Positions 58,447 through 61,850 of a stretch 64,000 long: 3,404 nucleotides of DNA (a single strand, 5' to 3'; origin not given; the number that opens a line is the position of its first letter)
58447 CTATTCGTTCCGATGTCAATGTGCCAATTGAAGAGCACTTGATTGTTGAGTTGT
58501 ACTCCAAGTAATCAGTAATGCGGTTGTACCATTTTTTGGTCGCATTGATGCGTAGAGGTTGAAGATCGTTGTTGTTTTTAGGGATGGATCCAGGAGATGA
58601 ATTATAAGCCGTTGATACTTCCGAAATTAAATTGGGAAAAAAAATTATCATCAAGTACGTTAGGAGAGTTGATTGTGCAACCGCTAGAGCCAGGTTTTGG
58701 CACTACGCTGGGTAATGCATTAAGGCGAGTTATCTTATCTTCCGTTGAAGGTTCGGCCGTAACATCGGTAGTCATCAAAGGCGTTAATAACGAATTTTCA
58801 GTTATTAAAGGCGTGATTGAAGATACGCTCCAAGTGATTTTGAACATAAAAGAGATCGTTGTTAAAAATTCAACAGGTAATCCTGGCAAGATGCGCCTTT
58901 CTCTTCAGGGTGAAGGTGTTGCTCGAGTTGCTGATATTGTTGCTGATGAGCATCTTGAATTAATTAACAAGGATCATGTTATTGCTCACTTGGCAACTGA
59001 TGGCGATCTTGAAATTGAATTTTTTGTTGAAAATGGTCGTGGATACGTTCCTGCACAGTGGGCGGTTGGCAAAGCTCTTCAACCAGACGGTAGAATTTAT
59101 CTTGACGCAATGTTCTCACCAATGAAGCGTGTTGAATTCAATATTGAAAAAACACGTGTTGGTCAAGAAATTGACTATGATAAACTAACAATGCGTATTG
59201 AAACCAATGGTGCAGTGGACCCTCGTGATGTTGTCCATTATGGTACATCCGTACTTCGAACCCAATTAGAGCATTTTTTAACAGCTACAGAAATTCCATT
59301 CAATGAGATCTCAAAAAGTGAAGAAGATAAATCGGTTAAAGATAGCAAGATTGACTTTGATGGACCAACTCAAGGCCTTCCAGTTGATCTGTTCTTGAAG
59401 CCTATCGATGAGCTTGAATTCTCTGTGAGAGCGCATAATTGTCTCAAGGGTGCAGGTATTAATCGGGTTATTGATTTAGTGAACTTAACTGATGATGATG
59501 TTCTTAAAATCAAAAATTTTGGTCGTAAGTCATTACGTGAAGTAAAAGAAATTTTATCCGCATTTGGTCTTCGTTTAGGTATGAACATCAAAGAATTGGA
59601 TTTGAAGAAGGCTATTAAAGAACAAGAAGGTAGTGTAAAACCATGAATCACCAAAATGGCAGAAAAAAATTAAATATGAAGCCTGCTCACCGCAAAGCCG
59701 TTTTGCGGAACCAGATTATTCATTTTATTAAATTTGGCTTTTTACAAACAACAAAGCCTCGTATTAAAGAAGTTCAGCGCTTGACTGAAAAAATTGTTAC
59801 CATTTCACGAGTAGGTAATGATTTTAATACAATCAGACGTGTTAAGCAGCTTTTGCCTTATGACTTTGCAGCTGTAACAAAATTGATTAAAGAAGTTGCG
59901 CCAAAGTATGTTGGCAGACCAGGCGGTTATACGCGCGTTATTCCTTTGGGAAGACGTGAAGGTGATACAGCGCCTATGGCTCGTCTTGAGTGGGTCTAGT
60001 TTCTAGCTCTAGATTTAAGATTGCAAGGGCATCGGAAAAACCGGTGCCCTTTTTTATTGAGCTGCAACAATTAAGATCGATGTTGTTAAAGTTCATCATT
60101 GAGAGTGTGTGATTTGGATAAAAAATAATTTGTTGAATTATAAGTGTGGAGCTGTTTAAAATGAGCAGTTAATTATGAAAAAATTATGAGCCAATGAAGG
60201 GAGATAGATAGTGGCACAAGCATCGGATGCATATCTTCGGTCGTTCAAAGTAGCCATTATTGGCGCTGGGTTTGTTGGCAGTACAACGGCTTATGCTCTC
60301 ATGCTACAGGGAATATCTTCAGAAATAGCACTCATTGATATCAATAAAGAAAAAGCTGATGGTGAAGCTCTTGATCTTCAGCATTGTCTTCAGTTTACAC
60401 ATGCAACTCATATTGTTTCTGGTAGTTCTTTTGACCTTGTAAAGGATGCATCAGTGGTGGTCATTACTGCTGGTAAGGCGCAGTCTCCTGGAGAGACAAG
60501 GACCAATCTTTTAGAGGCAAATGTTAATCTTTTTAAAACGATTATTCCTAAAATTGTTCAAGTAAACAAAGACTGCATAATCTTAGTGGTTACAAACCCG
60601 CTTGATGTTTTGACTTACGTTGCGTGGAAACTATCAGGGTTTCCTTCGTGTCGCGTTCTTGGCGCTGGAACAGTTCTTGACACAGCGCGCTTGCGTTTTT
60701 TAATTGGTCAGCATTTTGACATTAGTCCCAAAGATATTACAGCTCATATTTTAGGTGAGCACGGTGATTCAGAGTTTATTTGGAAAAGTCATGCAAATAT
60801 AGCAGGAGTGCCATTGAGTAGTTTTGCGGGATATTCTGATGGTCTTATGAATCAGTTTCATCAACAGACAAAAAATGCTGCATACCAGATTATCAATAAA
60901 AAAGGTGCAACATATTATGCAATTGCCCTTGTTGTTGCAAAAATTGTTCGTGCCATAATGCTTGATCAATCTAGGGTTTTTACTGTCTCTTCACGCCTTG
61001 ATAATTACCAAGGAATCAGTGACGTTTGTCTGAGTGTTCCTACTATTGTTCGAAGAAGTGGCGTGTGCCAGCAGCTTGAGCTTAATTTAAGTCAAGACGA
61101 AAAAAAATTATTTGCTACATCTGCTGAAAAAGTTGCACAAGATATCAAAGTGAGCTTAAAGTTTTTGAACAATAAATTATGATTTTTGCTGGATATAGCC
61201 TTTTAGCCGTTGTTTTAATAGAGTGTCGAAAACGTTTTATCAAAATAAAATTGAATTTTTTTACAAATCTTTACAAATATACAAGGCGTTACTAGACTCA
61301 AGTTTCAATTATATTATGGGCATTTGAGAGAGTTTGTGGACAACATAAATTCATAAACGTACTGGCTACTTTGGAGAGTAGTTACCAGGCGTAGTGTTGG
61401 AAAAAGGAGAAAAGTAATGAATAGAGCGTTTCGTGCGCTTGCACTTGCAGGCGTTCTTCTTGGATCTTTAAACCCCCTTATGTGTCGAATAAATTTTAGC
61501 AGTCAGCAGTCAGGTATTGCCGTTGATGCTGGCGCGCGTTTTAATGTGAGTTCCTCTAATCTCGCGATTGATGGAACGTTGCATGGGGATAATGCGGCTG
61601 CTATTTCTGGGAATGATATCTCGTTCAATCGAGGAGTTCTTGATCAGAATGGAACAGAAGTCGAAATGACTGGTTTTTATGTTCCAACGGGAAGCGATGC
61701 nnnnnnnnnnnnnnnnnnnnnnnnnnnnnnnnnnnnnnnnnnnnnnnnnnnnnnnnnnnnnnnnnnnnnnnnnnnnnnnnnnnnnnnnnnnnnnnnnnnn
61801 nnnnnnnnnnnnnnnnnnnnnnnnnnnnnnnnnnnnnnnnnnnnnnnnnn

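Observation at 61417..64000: Unlisted open-ended giant ORF: secreted beta-helix / polymorphic-membrane-protein-like surface protein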

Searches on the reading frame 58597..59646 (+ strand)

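Call 15: search_protein_families(library=ncbifam, proteins=[window:58597-59646:+], max_evalue=0.00001)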
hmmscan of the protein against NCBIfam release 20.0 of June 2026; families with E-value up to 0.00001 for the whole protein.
window:58597-59646:+ (349 aa): 10 families
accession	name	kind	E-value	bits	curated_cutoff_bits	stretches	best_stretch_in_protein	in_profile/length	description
NF003513.0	PRK05182.1-2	equivalog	1.7e-105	352.7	302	1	9-340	12-328/338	DNA-directed RNA polymerase subunit alpha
NF003519.0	PRK05182.2-5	equivalog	1.5e-98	329.7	277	1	11-332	10-319/320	DNA-directed RNA polymerase subunit alpha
TIGR02027.1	rpoA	equivalog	2.2e-94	316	227.8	1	23-330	2-298/298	DNA-directed RNA polymerase subunit alpha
NF003516.0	PRK05182.2-2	equivalog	6.5e-85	285.1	353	1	17-335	15-311/315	DNA-directed RNA polymerase subunit alpha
NF003515.0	PRK05182.2-1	equivalog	2.9e-84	283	406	1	9-327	7-310/314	DNA-directed RNA polymerase subunit alpha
NF003514.0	PRK05182.1-4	equivalog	3e-79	266.1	434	1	21-340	17-321/338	DNA-directed RNA polymerase subunit alpha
NF003517.0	PRK05182.2-3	equivalog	6.2e-77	258.9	356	1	21-344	22-334/344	DNA-directed RNA polymerase subunit alpha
NF003518.0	PRK05182.2-4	equivalog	7.3e-71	238.9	523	1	20-327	16-308/312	DNA-directed RNA polymerase subunit alpha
NF001988.0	PRK00783.1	equivalog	4.3e-07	29.9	153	0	183-231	213-261/266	DNA-directed RNA polymerase subunit D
NF011548.0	PRK14979.1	equivalog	7.9e-06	26.2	194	0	36-157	24-139/195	DNA-directed RNA polymerase subunit D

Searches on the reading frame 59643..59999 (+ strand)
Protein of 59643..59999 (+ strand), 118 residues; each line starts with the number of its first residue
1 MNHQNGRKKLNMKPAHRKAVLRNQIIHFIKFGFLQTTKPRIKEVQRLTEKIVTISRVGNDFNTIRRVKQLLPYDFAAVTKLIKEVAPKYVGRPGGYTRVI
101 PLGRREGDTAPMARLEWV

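Call 15: search_protein_families(library=ncbifam, proteins=[window:59643-59999:+], max_evalue=0.00001)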
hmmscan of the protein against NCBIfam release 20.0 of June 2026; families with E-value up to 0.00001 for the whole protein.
window:59643-59999:+ (118 aa): 2 families
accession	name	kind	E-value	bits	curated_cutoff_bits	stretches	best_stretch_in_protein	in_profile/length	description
TIGR00059.1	L17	equivalog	3.9e-31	107.7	70.05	1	8-118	3-111/112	50S ribosomal protein L17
NF051448.1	50S_L17_sunset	exception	6.3e-22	78.4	280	1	10-118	10-116/229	50S ribosomal protein L17, sunset domain variant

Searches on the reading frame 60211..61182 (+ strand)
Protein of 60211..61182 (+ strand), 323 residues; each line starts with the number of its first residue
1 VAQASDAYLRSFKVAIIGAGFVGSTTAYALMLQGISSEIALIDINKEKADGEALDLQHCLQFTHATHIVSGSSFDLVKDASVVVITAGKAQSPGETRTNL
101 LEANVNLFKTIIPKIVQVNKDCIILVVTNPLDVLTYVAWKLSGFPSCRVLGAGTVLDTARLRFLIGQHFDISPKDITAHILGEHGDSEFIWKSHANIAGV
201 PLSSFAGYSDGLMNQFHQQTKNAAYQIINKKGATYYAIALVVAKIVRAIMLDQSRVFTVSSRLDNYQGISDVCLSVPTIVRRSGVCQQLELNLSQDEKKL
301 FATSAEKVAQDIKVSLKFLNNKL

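Call 15: search_protein_families(library=ncbifam, proteins=[window:60211-61182:+], max_evalue=0.00001)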
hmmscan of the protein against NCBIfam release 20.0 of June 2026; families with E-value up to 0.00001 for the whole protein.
window:60211-61182:+ (323 aa): 11 families
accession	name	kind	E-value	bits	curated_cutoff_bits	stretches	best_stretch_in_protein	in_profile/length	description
TIGR01771.1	L-LDH-NAD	equivalog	1.5e-110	369.3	303.55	1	16-308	1-297/299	L-lactate dehydrogenase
NF000824.0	PRK00066.1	subfamily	8.4e-108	360.4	339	1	13-313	8-312/316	L-lactate dehydrogenase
NF004863.0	PRK06223.1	subfamily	9.4e-86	287.8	283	1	12-314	4-306/313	malate dehydrogenase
TIGR01763.1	MalateDH_bact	equivalog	2.5e-70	237.1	351.85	1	13-314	3-304/305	malate dehydrogenase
NF041314.1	Malate_DH_Halo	equivalog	5.3e-50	170.3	550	1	13-311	3-299/304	malate dehydrogenase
TIGR01772.1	MDH_euk_gproteo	equivalog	2.1e-18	66.7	273.05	1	13-319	1-311/313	malate dehydrogenase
TIGR01759.1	MalateDH-SF1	subfamily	1.6e-16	60.2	345.65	1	39-310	37-322/327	malate dehydrogenase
NF003916.0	PRK05442.1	equivalog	2.1e-14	53.2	271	1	38-310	38-318/328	malate dehydrogenase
TIGR01756.1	LDH_protist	equivalog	6.4e-10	38.7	486.25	1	47-239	28-225/313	lactate dehydrogenase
TIGR01758.1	MDH_euk_cyt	equivalog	1.3e-08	34.7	470.4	1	41-314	35-321/324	malate dehydrogenase, NAD-dependent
TIGR01757.1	Malate-DH_plant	equivalog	5.5e-07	28.6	598.3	1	45-254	86-298/387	malate dehydrogenase, NADP-dependent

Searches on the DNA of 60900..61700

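Call 74: search_rna_families(source=window, start=60900, end=61700, threshold=evalue, max_evalue=1)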
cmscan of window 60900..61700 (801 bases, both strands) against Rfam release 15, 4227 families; matches with E-value up to 1: 0.
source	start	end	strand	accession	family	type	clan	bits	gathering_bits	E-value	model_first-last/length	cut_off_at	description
